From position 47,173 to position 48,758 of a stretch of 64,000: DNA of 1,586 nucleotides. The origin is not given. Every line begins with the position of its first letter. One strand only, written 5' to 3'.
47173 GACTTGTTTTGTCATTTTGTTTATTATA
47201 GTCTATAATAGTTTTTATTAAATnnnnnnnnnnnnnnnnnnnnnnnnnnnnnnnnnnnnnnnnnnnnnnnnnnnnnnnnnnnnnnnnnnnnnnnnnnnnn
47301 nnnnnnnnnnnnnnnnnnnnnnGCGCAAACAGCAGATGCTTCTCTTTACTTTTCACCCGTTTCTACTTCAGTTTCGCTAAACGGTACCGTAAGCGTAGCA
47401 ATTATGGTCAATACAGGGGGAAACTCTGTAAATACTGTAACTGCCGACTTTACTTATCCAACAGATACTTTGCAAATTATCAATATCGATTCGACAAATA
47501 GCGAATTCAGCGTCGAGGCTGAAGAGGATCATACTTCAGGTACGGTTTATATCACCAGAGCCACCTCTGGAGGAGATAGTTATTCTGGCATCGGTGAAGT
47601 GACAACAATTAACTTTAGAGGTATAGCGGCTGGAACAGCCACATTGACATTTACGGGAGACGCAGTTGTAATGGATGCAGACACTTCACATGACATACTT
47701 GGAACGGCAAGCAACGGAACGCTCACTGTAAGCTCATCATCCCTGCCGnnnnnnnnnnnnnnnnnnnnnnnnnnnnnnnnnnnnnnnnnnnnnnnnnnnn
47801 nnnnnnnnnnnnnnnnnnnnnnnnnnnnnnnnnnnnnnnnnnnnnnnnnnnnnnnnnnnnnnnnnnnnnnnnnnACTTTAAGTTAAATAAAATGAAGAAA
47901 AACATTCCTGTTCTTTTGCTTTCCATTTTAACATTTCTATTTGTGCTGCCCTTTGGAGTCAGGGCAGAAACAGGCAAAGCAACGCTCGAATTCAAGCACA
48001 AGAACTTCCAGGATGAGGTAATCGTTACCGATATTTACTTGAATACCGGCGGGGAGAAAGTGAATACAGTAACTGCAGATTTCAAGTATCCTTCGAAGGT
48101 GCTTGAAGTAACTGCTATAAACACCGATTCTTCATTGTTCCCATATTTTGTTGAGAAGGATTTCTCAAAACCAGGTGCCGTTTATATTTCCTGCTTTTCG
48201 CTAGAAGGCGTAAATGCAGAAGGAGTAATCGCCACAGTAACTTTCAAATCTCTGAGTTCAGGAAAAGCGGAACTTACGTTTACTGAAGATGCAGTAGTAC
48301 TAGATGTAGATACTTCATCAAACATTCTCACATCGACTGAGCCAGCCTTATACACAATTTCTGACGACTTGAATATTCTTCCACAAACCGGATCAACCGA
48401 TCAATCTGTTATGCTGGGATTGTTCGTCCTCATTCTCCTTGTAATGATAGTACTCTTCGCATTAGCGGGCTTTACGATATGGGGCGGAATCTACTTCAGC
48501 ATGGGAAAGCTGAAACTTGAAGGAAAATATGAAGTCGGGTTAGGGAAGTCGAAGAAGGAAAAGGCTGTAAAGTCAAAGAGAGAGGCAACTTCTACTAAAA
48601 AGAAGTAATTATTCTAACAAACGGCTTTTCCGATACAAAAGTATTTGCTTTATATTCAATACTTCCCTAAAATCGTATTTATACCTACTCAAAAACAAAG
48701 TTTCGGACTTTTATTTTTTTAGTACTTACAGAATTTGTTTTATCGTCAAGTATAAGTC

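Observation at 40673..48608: Six-gene cohesin/dockerin-like surface-display locus with non-cellulolytic payloads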

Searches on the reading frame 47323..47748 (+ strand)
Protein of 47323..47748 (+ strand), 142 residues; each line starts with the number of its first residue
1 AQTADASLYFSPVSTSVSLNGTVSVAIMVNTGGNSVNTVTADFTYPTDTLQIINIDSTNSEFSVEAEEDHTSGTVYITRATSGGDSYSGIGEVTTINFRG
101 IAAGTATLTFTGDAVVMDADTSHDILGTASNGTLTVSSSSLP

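Call 34: search_solved_structures(query=A5, max_evalue=0.01, show_alignments=1)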
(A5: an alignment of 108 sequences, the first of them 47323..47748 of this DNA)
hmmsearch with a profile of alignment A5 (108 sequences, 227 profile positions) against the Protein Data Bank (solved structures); distinct sequences matched with E-value up to 0.01: 20.
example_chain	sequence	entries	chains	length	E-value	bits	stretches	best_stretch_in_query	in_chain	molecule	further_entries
3l8q_A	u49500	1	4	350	3.4e-07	33.1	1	45-151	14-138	Cellulosomal scaffoldin adaptor protein B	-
1g1k_A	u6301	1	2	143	4.8e-06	29.4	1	61-170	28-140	SCAFFOLDING PROTEIN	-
2vn5_A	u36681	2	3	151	5.1e-06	29.3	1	62-170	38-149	SCAFFOLDING PROTEIN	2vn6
5g5d_A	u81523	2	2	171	1.1e-05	28.2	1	65-146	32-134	CELLULOSOME ANCHORING PROTEIN COHESIN REGION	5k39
2bm3_A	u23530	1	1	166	4.2e-05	26.3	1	65-146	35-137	SCAFFOLDING DOCKERIN BINDING PROTEIN A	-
5m0y_A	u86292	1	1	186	5.7e-05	25.9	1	65-146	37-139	Cellulosome anchoring protein cohesin region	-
3kcp_B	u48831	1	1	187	6e-05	25.8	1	65-146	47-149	Cellulosome anchoring protein, cohesin region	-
2b59_A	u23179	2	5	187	6e-05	25.8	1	65-146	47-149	COG1196: Chromosome segregation ATPases | Scaffolding dockerin binding protein A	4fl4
4uyp_A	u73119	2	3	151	8.4e-05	25.3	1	63-138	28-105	Cellulosomal scaffoldin anchoring protein C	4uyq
7urp_A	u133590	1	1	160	0.00039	23.2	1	44-86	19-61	Ribonucleases G and E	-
1qzn_A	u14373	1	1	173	0.0004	23.1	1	45-151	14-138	cellulosomal scaffoldin adaptor protein B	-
3f2l_A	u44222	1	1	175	0.00042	23.1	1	45-151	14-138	Cellulosomal scaffoldin adaptor protein B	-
3bwz_A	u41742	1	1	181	0.00043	23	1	45-151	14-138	Cellulosomal scaffoldin adaptor protein B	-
1zv9_A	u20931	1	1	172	0.00055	22.7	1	45-151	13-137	Cellulosomal scaffoldin adaptor protein B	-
4ums_A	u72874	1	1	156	0.0007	22.3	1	66-171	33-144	CELLULOSOMAL ANCHORING SCAFFOLDIN B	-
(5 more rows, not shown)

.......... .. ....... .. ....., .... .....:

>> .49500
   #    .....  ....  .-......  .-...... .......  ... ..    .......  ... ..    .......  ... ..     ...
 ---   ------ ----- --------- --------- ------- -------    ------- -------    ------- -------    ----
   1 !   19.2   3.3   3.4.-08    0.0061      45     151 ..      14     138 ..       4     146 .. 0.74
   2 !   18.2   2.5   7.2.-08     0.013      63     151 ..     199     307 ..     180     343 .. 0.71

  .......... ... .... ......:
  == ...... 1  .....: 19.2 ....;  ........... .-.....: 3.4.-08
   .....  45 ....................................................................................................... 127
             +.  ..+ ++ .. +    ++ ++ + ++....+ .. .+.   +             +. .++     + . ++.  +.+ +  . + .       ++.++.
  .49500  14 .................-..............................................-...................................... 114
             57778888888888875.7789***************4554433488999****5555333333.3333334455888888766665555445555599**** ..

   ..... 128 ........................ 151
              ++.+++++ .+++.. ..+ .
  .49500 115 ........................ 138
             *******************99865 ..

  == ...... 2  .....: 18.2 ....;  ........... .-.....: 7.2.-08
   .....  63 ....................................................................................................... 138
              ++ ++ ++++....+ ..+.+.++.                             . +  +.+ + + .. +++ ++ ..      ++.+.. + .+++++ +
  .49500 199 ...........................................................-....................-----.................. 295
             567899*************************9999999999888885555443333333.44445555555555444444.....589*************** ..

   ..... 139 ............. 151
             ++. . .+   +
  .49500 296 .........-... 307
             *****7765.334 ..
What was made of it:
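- On Cohesin (Pfam PF00963): The family profile hits PDB cohesins at E 3.4e-7 (call 34).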

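Call 48: predict_structure(alignment_id=A5)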
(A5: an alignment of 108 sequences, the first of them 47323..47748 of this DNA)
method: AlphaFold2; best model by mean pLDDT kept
length: 142 residues; sequences in the alignment: 108
mean_pLDDT: 94.6   pTM: 0.88
mean pLDDT of the five models: 94.6, 94.4, 94.3, 93.5, 92.9
residues with pLDDT >= 90: 125; 70-90: 14; 50-70: 3; < 50: 0
segments of 3 or more residues with pLDDT < 50: none
pLDDT, mean of each block of 10 residues (from residue 1): 89 98 98 98 98 96 85 93 94 98 98 97 97 93 56
secondary structure, 60 per line:
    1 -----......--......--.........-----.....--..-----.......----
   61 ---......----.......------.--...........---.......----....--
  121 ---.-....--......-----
elements in order: E6-11 E14-19 E22-30 E36-40 E50-56 E64-69 E74-80 E90-100 E104-110 E115-118 E126-129 E132-137
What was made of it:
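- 47224..47874 (+): Gene 5, 216 aa: signal peptide, one cohesin domain, LPNTG (47743-47757), then hydrophobic stretch and basic end (sortase-type sorting signal). Call 48 (model pLDDT 94.6).
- On Cohesin (Pfam PF00963): Gene 5 domain model: pLDDT 94.6, pTM 0.88, all-beta (call 48).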

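Call 51: fold_search(model_id=the predicted structure, library=pdb)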
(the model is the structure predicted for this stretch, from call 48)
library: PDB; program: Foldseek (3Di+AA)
matches with E <= 10: 1992; with E <= 0.001: 52
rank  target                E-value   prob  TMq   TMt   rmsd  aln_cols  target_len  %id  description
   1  6kgf_C                2.2e-10  1.00  0.81  0.78   2.2       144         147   20  Crystal structure of CaDoc0917(R16D)-CaCohA2 complex at pH 8.2 (released 2020-07-08)
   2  6kgc_A                3.8e-10  1.00  0.80  0.79   2.5       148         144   18  Crystal structure of CaDoc0917(R49D)-CaCohA2 complex at pH 5.4 (released 2020-07-08)
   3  6kge_A                5.7e-10  1.00  0.80  0.80   2.3       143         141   20  Crystal structure of CaDoc0917(R16D)-CaCohA2 complex at pH 5.5 (released 2020-07-08)
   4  6kgf_A                8.7e-10  1.00  0.79  0.78   2.3       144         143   19  Crystal structure of CaDoc0917(R16D)-CaCohA2 complex at pH 8.2 (released 2020-07-08)
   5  6kg8_MODEL_1_A        1.4e-09  1.00  0.76  0.70   3.5       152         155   22  Solution structure of CaCohA2 from Clostridium acetobutylicum (released 2020-07-08)
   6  6kgd_A                1.7e-09  1.00  0.79  0.77   2.5       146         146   18  Crystal structure of CaDoc0917(R49D)-CaCohA2 complex at pH 8.0 (released 2020-07-08)
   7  1g1k_A                6.2e-09  1.00  0.77  0.77   2.7       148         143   17  COHESIN MODULE FROM THE CELLULOSOME OF CLOSTRIDIUM CELLULOLYTICUM (released 2000-11-22)
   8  2xdh                  6.9e-09  1.00  0.74  0.76   3.2       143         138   17  Non-cellulosomal cohesin from the hyperthermophilic archaeon Archaeoglobus fulgidus (released 2010-05-26)
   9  2vn6_A                1.6e-08  1.00  0.77  0.73   2.9       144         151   17  The Clostridium cellulolyticum dockerin displays a dual binding mode for its cohesin partner (released 2008-05-13)
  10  2vn5_A                1.8e-08  1.00  0.78  0.78   2.8       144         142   17  The Clostridium cellulolyticum dockerin displays a dual binding mode for its cohesin partner (released 2008-05-20)
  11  2vn5_C                4.6e-08  1.00  0.77  0.74   2.5       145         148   16  The Clostridium cellulolyticum dockerin displays a dual binding mode for its cohesin partner (released 2008-05-20)
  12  5aoz                  4.9e-08  1.00  0.72  0.73   3.3       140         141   16  High resolution SeMet structure of the third cohesin from Ruminococcus flavefaciens scaffoldin protein, ScaB (released 2016-09-28)
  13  5m2o_A                1.5e-07  1.00  0.72  0.74   3.3       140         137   18  R. flavefaciens' third ScaB cohesin in complex with a group 1 dockerin (released 2017-07-05)
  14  5m2s_A                1.7e-07  1.00  0.71  0.72   4.1       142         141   16  R. flavefaciens' third ScaB cohesin in complex with a group 1 dockerin (released 2017-07-05)
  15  4dh2_A                3.9e-07  1.00  0.77  0.70   4.0       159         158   12  Crystal structure of Coh-OlpC(Cthe_0452)-Doc435(Cthe_0435) complex: A novel type I Cohesin-Dockerin complex from Clost (released 2012-11-28)
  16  2vo8                  5.0e-07  1.00  0.78  0.82   2.4       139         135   16  Cohesin module from Clostridium perfringens ATCC13124 family 33 glycoside hydrolase. (released 2008-09-02)
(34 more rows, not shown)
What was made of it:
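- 47224..47874 (+): Call 51 (top PDB hits are cohesins; 6kgf_C E 2.2e-10, TM 0.81).
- On Cohesin (Pfam PF00963): Foldseek against the PDB gives ranks 1-38 all cohesin or cohesin-like modules, best E 2.2e-10 and TM 0.81 (call 51).
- Closest known: Type I cohesin–dockerin pairs of clostridial cellulosomes. Same: The cohesin fold matches: TM 0.77-0.81 to 6kgf, 1g1k and 2vn5 (call 51).
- Closest known: Non-cellulosomal cohesin/dockerin modules. Same: 2xdh and 2vo8 are among the best structural matches (E 6.9e-9 and 5e-7, call 51).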

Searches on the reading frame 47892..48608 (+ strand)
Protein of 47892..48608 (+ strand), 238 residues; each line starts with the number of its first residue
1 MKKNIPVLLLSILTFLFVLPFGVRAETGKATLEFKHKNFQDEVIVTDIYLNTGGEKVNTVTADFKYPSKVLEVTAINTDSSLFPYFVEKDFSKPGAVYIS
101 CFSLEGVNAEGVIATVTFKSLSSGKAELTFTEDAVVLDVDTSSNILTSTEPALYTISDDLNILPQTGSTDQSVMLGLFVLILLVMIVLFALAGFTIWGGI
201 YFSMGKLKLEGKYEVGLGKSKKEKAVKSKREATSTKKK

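Call 3: search_protein_families(library=pfam, proteins=[window:47892-48608:+], max_evalue=1)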
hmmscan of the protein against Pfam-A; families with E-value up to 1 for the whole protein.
window:47892-48608:+ (238 aa): 2 families
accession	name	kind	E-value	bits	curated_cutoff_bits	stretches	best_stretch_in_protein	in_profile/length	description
PF00963.24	Cohesin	-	0.013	16.1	24.1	1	48-145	20-128/139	Cohesin domain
PF00520.37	Ion_trans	-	0.051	13.2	25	1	173-214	127-157/241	Ion transport protein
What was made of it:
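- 47892..48608 (+): Gene 6, 238 aa: signal peptide, one cohesin domain, LPQTG (48378-48392), then a TM stretch and a conserved Lys-rich tail of about 40 aa. Starts 17 nt after the gene 5 stop. Call 3 (Cohesin 16.1 bits, sub-threshold).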

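Call 4: search_protein_families(library=ncbifam, proteins=[window:47892-48608:+], max_evalue=1)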
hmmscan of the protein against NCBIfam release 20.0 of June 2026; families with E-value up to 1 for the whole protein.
window:47892-48608:+ (238 aa): 1 family
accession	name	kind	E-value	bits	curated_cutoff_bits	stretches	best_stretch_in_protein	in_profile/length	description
NF053819.1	EF0750_LPXTG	subfamily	3.3e-05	24.3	47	1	126-189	36-98/105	EF2685/EF0750 family sortase-dependent surface protein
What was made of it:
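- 47892..48608 (+): Call 4 (weak EF0750_LPXTG hit).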
